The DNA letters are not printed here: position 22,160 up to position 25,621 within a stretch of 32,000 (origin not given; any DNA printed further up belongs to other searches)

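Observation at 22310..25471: One polypeptide combines an extracytoplasmic glycoside hydrolase with an O-antigen ligase/polymerase-type membrane domain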

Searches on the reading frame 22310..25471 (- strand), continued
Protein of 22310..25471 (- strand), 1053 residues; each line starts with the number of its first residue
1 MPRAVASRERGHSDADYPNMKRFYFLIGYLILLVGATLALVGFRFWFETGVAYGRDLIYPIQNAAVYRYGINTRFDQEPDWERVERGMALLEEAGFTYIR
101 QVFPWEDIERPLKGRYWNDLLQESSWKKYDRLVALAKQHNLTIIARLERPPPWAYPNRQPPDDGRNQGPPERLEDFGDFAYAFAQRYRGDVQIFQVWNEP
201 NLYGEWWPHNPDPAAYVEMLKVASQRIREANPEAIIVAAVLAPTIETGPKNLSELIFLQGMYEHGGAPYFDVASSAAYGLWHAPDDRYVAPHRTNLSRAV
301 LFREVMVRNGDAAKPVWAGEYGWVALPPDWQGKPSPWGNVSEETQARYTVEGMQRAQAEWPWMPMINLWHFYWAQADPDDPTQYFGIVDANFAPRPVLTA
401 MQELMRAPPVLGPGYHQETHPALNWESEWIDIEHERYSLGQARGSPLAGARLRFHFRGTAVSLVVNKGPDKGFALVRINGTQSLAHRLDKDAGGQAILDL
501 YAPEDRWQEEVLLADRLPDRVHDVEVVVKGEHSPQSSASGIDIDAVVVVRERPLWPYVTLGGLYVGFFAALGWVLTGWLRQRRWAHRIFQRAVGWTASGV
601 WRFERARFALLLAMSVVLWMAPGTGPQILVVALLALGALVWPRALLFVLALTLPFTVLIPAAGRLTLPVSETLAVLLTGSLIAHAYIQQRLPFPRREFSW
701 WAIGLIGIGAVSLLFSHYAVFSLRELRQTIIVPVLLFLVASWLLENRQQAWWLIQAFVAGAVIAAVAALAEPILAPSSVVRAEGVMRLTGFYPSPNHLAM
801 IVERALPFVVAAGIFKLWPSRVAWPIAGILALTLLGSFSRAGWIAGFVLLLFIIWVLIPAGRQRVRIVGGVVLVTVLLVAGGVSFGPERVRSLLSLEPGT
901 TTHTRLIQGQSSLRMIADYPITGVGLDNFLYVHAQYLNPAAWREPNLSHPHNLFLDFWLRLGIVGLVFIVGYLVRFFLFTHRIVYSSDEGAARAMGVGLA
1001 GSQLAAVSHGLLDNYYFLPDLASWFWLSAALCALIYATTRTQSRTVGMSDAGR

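Call 69: list_cluster_members(proteins=[window:22310-25471:-, P0012, P0021])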
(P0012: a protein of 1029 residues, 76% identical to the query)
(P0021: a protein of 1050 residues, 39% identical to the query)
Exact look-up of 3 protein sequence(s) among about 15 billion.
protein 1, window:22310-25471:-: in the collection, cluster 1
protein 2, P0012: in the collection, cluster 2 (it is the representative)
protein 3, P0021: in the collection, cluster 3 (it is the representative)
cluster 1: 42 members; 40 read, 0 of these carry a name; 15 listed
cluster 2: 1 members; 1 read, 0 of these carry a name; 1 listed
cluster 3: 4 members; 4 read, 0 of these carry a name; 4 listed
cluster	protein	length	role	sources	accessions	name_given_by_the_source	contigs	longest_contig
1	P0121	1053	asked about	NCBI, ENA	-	-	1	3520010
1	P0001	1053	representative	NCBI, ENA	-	-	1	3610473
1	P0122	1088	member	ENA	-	-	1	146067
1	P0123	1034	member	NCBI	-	-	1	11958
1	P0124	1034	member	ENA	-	-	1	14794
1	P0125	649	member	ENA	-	-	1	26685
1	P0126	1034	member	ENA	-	-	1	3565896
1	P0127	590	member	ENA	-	-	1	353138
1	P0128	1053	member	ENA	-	-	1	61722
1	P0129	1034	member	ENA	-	-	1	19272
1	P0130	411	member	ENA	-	-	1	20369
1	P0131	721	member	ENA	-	-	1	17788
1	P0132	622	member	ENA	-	-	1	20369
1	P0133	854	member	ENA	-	-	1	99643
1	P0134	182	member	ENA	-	-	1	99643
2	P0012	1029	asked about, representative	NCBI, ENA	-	-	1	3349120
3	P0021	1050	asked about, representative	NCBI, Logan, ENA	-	-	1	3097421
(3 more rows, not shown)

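Call 76: search_solved_structures(query=A1, max_evalue=0.01, show_alignments=1)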
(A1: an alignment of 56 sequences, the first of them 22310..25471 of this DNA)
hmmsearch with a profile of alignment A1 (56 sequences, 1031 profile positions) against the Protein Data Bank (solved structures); distinct sequences matched with E-value up to 0.01: 41.
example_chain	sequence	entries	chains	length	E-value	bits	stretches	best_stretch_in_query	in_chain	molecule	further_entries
4zn2_A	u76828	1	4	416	5.9e-26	93.7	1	51-225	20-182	PslG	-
5bx9_A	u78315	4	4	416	5.9e-26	93.7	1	51-225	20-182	PslG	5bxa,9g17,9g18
4ekj_A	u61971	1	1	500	3.3e-11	44.9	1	72-218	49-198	Beta-xylosidase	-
4m29_A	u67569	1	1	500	3.3e-11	44.9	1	72-218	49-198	Beta-xylosidase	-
7tpg_B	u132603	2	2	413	1.2e-10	43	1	792-982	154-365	Putative cell surface polysaccharide polymerase/ligase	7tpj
6uqj_A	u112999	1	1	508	1.8e-10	42.5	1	73-218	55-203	Beta-xylosidase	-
8i0j_A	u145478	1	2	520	2.5e-10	42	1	73-218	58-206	Glycoside hydrolase family 39 beta-xylosidase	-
8i0x_B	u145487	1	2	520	2.6e-10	42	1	73-218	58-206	Glycoside hydrolase family 39 beta-xylosidase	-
5jvk_A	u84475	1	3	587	8.7e-09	36.9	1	63-222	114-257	Uncharacterized protein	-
1w91_A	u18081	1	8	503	1.1e-08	36.6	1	71-217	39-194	BETA-XYLOSIDASE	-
2bs9_A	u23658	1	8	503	1.1e-08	36.5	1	71-217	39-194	BETA-XYLOSIDASE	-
2bfg_A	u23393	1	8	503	1.6e-07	32.7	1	71-217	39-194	BETA-XYLOSIDASE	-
1px8_A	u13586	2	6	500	3e-07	31.8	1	78-215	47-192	Beta-xylosidase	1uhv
6yyh_A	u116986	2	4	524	1.1e-06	30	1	148-215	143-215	Beta-xylosidase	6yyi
9gci_A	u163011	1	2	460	2e-05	25.8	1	59-183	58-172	beta-glucosidase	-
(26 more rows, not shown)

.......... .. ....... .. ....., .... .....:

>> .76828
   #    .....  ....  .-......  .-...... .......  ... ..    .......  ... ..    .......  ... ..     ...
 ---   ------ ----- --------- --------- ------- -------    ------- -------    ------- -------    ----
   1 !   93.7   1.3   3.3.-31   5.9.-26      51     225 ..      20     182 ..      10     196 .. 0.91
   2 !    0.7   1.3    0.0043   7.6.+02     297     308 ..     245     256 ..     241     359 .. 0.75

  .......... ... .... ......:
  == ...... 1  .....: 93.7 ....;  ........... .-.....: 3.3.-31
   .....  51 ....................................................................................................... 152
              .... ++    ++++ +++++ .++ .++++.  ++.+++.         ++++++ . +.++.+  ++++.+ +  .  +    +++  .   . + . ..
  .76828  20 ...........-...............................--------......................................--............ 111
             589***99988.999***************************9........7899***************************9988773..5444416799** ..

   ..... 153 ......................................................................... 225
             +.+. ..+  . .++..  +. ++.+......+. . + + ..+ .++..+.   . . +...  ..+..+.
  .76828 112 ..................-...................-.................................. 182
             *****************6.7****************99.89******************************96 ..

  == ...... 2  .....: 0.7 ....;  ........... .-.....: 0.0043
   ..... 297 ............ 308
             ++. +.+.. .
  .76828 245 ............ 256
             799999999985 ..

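Call 80: search_protein_representatives(protein=window:22310-25471:-)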
Query: 1053 residues. Proteins with E-value up to 0.001 (for the whole library): 13772; up to 1e-10: 4180; up to 1e-30: 705. The best 150 are listed.
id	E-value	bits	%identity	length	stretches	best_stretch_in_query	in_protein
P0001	0.0e+00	2373.5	97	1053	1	1-1053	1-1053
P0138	8.8e-214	728.8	41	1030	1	26-1034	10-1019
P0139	4.6e-199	680.1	41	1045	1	22-1033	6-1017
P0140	2.0e-198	678.0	40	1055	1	28-1039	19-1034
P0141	1.0e-189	649.1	44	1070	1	29-1032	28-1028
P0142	2.0e-184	631.6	40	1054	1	22-1039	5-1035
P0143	5.4e-166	570.6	40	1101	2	22-580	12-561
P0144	1.3e-161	556.1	39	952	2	41-578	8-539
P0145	4.2e-161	554.4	42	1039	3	32-583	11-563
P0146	1.4e-158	546.0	37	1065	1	34-1044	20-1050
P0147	4.1e-149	514.7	38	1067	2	33-555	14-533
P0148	5.3e-149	514.3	36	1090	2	26-588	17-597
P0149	5.1e-148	511.1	41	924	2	29-576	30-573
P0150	1.6e-143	496.2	36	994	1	59-1033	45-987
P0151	6.6e-142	490.8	34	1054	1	29-1033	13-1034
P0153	2.4e-139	482.3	38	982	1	51-1034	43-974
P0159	4.0e-134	465.1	38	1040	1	43-1034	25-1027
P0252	1.1e-89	317.9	32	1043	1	55-1033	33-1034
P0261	3.4e-86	306.4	31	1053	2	66-480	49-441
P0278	4.2e-81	289.5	34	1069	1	18-1034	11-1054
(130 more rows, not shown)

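Call 86: search_solved_structures(query=A4, max_evalue=1)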
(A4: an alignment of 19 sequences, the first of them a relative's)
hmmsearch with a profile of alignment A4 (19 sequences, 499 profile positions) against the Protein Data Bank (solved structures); distinct sequences matched with E-value up to 1: 1.
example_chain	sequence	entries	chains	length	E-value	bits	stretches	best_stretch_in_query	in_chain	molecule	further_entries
7tpg_B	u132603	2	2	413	3e-11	45.9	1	260-454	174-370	Putative cell surface polysaccharide polymerase/ligase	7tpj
